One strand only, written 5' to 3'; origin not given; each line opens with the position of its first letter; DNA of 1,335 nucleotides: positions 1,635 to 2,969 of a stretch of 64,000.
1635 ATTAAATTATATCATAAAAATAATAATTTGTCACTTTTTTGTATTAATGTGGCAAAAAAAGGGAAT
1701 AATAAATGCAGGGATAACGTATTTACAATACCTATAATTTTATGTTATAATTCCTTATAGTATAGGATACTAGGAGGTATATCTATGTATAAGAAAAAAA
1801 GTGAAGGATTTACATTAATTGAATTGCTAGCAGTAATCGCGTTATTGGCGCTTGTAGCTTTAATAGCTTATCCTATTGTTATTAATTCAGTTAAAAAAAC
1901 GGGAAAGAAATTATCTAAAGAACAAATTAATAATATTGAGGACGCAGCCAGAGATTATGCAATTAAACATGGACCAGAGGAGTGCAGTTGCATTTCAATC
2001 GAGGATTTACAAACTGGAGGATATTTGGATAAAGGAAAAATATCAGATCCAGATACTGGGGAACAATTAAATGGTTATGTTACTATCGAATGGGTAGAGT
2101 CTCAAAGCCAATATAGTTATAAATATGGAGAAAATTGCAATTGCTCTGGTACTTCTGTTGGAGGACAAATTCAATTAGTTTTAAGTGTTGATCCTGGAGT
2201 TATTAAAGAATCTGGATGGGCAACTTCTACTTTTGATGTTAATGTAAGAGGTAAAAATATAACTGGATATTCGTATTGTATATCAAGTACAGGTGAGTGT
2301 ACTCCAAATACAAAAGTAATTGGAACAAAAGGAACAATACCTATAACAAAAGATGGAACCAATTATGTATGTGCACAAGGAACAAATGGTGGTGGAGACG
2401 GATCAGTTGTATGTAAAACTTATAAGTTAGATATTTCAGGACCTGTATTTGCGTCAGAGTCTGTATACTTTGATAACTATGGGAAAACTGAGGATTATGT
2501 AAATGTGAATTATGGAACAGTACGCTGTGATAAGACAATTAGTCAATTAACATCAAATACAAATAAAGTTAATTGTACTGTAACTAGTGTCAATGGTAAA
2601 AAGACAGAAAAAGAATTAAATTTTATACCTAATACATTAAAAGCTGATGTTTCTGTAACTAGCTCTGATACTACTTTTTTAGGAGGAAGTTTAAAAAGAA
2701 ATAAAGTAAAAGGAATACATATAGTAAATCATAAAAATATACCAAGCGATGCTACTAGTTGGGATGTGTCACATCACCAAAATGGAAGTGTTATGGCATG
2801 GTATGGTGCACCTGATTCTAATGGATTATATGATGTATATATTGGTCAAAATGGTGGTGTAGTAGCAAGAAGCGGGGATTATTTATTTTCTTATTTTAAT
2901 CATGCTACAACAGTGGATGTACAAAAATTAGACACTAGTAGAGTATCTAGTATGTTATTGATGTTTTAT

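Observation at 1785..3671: ComGC-like type IV pilin fused to a large DUF285-like (Mollicutes-type) repeat domain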

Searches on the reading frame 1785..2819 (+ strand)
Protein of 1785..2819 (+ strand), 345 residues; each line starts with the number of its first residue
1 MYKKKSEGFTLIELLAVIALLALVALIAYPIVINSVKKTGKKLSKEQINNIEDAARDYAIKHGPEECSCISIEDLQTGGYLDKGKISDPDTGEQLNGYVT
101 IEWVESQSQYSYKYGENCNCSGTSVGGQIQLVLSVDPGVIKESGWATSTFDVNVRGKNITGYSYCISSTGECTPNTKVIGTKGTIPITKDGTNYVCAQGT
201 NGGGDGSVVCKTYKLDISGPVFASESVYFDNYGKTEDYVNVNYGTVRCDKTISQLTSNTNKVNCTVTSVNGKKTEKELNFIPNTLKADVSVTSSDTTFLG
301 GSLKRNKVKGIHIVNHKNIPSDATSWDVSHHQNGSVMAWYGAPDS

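Call 10: find_related_loci(query=window:1785-2774:+, collection=genome_contigs, flank=10000)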
Query window:1785-2774:+ (330 aa) in genome_contigs; peptide patterns used: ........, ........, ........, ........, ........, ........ (x = any residue, [..] = any of these).
45 stretches matched a pattern, but none encodes a relative of the query by tblastn (E <= 1e-3).

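Call 24: find_homologous_proteins(query=window:1785-2819:+, max_evalue=0.001)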
Query window:1785-2819:+ (345 aa): 20 proteins with E <= 0.001 among 3691 candidates.
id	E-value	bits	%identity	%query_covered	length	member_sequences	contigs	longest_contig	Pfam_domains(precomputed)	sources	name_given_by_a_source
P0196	1.4e-17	82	43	34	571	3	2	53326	-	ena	-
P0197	8.4e-15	73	37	38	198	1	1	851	PF07963.18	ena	-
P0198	9.6e-15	73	41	31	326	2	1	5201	PF07963.18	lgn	-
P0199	5.8e-14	70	32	64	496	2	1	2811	PF07963.18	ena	-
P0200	1.6e-13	69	31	65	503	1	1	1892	PF07963.18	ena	-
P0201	1.8e-13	68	53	15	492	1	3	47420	PF03382.21,PF07963.18,PF24758.2,PF25013.1,PF13855.13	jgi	-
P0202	3.8e-13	67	30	78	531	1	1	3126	PF07963.18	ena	-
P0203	1.5e-12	65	35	37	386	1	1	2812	-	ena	-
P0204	3.9e-11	61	30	64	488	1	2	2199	PF07963.18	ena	-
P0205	1.0e-10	59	31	62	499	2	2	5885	PF07963.18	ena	-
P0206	1.1e-10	59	35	29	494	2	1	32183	PF03382.21,PF07963.18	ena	-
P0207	1.4e-10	59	40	28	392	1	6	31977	PF07963.18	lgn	-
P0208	3.0e-9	55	27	99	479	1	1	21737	PF03382.21,PF07963.18,PF16403.12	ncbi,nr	ncbi:MAG: BspA family leucine-rich repeat surface protein [Bacilli bacterium]|nr:BspA family leucine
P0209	4.3e-8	51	43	28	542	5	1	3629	PF07963.18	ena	-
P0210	9.7e-7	46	44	17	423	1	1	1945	PF03382.21,PF07963.18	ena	-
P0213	3.6e-5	41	50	17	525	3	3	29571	PF07963.18,PF12810.14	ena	-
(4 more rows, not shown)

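Call 26: find_encoding_contigs(protein=P0201, flank=10000, max_places=1)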
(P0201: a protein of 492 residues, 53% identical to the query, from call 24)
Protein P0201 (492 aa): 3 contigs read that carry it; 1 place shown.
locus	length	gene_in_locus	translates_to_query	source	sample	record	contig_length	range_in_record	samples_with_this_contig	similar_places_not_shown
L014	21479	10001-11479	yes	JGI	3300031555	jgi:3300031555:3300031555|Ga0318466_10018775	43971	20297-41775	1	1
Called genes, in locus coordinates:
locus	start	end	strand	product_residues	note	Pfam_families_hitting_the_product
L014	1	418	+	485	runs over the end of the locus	PF01425:Amidase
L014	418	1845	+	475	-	PF02934:GatB_N, PF02637:GatB_Yqey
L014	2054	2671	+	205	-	PF13302:Acetyltransf_3, PF00583:Acetyltransf_1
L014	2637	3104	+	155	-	PF13302:Acetyltransf_3 (weak), PF00583:Acetyltransf_1, PF13673:Acetyltransf_10, PF13508:Acetyltransf_7, PF08445:FR47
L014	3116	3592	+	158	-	-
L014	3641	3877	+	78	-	-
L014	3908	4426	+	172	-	PF08241:Methyltransf_11 (weak), PF13649:Methyltransf_25 (faint), PF13847:Methyltransf_31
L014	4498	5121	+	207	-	PF24585:YunG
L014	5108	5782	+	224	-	PF18917:LiaI-LiaF-like_TM1 (faint), PF22570:LiaF-TM, PF09922:LiaF-like_C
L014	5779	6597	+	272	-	PF13349:DUF4097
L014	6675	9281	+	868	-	PF00690:Cation_ATPase_N, PF00122:E1-E2_ATPase, PF00702:Hydrolase, PF13246:Cation_ATPase, PF08282:Hydrolase_3 (weak), PF00689:Cation_ATPase_C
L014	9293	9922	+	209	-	PF12917:YfbR-like (weak), PF13023:HD_3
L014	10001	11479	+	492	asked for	PF07963:N_methyl (weak), PF03382:DUF285, PF13855:LRR_8 (faint), PF24758:LRR_At5g56370 (faint), PF25013:LRR_Zer-1 (weak), PF03382:DUF285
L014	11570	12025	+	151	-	-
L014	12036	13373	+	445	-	PF21799:MurD-like_N (weak), PF08245:Mur_ligase_M, PF02875:Mur_ligase_C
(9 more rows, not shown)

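Call 27: find_encoding_contigs(protein=P0208, flank=10000, max_places=1)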
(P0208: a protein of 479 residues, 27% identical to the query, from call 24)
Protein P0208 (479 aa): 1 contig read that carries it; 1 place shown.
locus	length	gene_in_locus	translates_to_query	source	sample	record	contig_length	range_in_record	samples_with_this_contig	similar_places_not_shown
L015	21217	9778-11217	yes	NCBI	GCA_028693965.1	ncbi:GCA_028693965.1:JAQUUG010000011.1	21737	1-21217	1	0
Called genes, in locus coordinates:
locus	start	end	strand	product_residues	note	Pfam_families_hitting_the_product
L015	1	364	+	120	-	?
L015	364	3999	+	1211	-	PF04997:RNA_pol_Rpb1_1, PF00623:RNA_pol_Rpb1_2, PF04983:RNA_pol_Rpb1_3, PF05000:RNA_pol_Rpb1_4, PF04998:RNA_pol_Rpb1_5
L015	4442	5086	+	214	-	PF19368:WHD_AraR, PF21906:WHD_NrtR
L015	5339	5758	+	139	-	PF00164:Ribosom_S12_S23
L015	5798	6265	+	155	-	PF00177:Ribosomal_S7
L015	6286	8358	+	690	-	PF00009:GTP_EFTU, PF03144:GTP_EFTU_D2, PF22042:EF-G_D2, PF14492:EFG_III, PF16658:RF3_C (weak), PF03764:EFG_IV, PF00679:EFG_C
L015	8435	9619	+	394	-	PF00009:GTP_EFTU, PF03144:GTP_EFTU_D2, PF03143:GTP_EFTU_D3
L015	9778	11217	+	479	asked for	PF07963:N_methyl, PF16403:Bact_surface_Ig-like, PF03382:DUF285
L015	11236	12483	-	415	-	PF02388:FemAB, PF13480:Acetyltransf_6 (weak)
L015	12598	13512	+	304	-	PF09989:DUF2229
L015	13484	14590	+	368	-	PF09989:DUF2229 (faint), PF06050:HGD-D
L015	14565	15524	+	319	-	PF01869:BcrAD_BadFG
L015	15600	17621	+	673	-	PF01751:Toprim, PF01131:Topoisom_bac, PF06677:Auto_anti-p27 (faint), PF01396:Zn_ribbon_Top1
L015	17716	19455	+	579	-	PF07963:N_methyl (weak)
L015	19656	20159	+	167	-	PF05067:Mn_catalase (weak), PF00210:Ferritin, PF12902:Ferritin-like (weak), PF05067:Mn_catalase (weak)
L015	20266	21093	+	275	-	-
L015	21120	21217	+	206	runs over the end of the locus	?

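Call 51: find_encoding_contigs(protein=P0196, flank=10000, max_places=1)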
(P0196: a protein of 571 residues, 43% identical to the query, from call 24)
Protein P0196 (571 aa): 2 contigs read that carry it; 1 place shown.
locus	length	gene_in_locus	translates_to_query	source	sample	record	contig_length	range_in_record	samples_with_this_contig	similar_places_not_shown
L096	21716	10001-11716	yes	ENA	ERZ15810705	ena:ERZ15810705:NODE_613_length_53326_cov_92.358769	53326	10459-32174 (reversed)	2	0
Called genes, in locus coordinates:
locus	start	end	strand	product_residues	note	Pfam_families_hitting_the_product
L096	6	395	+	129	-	PF07963:N_methyl (weak)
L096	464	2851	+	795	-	PF09586:YfhO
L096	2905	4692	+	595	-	PF00009:GTP_EFTU, PF01926:MMR_HSR1 (faint), PF03144:GTP_EFTU_D2, PF14492:EFG_III (faint), PF00679:EFG_C, PF06421:LepA_C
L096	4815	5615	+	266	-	PF12784:PDDEXK_2, PF27070:HTH_Rpn_C (weak)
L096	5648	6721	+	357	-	PF04055:Radical_SAM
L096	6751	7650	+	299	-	PF00303:Thymidylat_synt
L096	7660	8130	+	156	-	PF00186:DHFR_1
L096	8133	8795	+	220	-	PF01712:dNK (faint), PF02223:Thymidylate_kin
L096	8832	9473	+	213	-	PF03009:GDPD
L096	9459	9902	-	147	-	PF18955:DUF5698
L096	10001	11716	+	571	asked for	-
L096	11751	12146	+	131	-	-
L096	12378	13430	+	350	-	PF19789:DUF6273 (faint)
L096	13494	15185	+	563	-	PF07963:N_methyl (weak), PF19789:DUF6273 (faint)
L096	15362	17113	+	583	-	PF07963:N_methyl (weak), PF19789:DUF6273 (faint)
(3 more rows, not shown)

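Call 52: find_encoding_contigs(protein=P0206, flank=10000, max_places=1)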
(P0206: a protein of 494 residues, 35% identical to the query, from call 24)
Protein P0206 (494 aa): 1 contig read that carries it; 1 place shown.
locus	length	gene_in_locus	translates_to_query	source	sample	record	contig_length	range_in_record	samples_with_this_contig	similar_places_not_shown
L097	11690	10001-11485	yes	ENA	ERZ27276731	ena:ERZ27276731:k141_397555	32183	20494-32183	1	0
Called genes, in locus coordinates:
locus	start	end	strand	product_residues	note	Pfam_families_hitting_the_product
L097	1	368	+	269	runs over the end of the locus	-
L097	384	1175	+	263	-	-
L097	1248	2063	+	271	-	PF04018:VCA0040-like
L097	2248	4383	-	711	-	-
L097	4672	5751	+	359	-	PF03033:Glyco_transf_28, PF04101:Glyco_tran_28_C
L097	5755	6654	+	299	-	PF01565:FAD_binding_4, PF02873:MurB_C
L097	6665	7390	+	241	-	PF08478:POTRA_1 (weak)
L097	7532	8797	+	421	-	PF11104:PilM_2 (faint), PF06723:MreB_Mbl (faint), PF02491:SHS2_FTSA, PF14450:FtsA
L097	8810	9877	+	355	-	PF00091:Tubulin, PF12327:FtsZ_C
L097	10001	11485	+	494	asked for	PF07963:N_methyl, PF03382:DUF285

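Call 75: search_protein_families(library=pfam, proteins=[P0199, P0202, P0204, P0196, P0209, P0213, P0207, P0198, L015:17716-19452:+], max_evalue=0.001)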
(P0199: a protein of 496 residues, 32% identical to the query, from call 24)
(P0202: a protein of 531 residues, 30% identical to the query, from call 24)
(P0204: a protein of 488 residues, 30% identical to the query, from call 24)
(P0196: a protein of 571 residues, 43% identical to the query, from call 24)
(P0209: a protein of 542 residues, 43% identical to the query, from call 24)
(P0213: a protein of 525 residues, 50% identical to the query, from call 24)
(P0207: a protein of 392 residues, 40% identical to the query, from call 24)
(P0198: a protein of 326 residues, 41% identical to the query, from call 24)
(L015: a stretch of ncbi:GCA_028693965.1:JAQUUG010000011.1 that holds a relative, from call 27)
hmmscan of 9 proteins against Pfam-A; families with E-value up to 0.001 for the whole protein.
P0199 (496 aa): 2 families
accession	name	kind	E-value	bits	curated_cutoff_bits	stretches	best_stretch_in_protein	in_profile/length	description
PF07963.17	N_methyl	-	8.2e-07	28.8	21.2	1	2-28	1-27/27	Prokaryotic N-terminal methylation motif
PF19789.6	DUF6273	-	7.6e-05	23.1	23.5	1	412-490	87-170/172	Domain of unknown function (DUF6273)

P0202 (531 aa): 1 family
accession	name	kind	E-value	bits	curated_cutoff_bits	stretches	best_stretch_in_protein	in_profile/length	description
PF07963.17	N_methyl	-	2e-07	30.7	21.2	1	1-27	1-27/27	Prokaryotic N-terminal methylation motif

P0204 (488 aa): 1 family
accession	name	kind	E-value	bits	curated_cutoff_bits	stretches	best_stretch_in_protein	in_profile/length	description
PF07963.17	N_methyl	-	1.3e-06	28.2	21.2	1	2-26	3-27/27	Prokaryotic N-terminal methylation motif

P0196 (571 aa): 1 family
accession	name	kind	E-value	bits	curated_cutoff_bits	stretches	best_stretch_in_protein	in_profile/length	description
PF07963.17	N_methyl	-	4.6e-05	23.3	21.2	1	14-34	6-26/27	Prokaryotic N-terminal methylation motif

P0209 (542 aa): 2 families
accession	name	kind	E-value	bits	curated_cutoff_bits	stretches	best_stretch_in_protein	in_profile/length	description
PF07963.17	N_methyl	-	3.1e-06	27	21.2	1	2-23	4-25/27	Prokaryotic N-terminal methylation motif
PF03781.23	FGE-sulfatase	-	0.00028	21.1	23.3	1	374-440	141-206/255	Sulfatase-modifying factor enzyme 1-like domain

P0213 (525 aa): 2 families
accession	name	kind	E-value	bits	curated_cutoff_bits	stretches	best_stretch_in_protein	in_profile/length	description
PF12810.13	ALK_LTK_GRD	-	6.1e-36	125.1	24.5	1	252-523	7-243/243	ALK/LTK, Glycine-rich domain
PF07963.17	N_methyl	-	1.1e-07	31.5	21.2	1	2-26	3-27/27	Prokaryotic N-terminal methylation motif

P0207 (392 aa): 1 family
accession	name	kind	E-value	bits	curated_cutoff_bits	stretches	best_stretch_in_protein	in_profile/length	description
PF07963.17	N_methyl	-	4.2e-06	26.6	21.2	1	2-25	4-27/27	Prokaryotic N-terminal methylation motif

P0198 (326 aa): 2 families
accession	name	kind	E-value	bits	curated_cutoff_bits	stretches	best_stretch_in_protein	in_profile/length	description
PF07963.17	N_methyl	-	4.3e-07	29.7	21.2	1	2-26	3-27/27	Prokaryotic N-terminal methylation motif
PF19789.6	DUF6273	-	0.00011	22.5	23.5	1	174-276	5-113/172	Domain of unknown function (DUF6273)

L015:17716-19452:+ (579 aa): 1 family
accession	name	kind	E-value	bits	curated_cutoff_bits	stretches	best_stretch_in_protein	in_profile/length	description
PF07963.17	N_methyl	-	1.5e-06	28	21.2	1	2-24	4-26/27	Prokaryotic N-terminal methylation motif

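Call 76: find_encoding_contigs(protein=P0207, flank=10000, max_places=1)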
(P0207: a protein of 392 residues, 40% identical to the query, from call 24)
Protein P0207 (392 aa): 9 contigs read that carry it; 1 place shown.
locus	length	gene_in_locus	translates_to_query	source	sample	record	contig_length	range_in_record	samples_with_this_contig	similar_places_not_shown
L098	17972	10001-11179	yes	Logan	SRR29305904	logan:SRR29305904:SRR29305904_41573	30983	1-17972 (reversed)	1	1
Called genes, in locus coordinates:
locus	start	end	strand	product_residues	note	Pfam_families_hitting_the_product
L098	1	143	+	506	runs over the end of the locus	-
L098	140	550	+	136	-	-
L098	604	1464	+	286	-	PF01136:Peptidase_U32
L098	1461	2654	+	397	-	PF01136:Peptidase_U32, PF16325:Peptidase_U32_C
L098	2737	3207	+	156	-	PF03449:GreA_GreB_N, PF01272:GreA_GreB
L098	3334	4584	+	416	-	PF05697:Trigger_N, PF00254:FKBP_C, PF05698:Trigger_C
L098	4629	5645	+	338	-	PF11899:DUF3419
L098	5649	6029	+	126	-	-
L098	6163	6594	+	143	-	PF02381:MraZ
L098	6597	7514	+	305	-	PF01795:Methyltransf_5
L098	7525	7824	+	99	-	-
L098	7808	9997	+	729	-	PF03717:PBP_dimer, PF00905:Transpeptidase, PF03793:PASTA (faint)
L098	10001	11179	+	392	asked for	PF07963:N_methyl (weak)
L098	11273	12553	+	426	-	PF00919:UPF0004, PF04055:Radical_SAM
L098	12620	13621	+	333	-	-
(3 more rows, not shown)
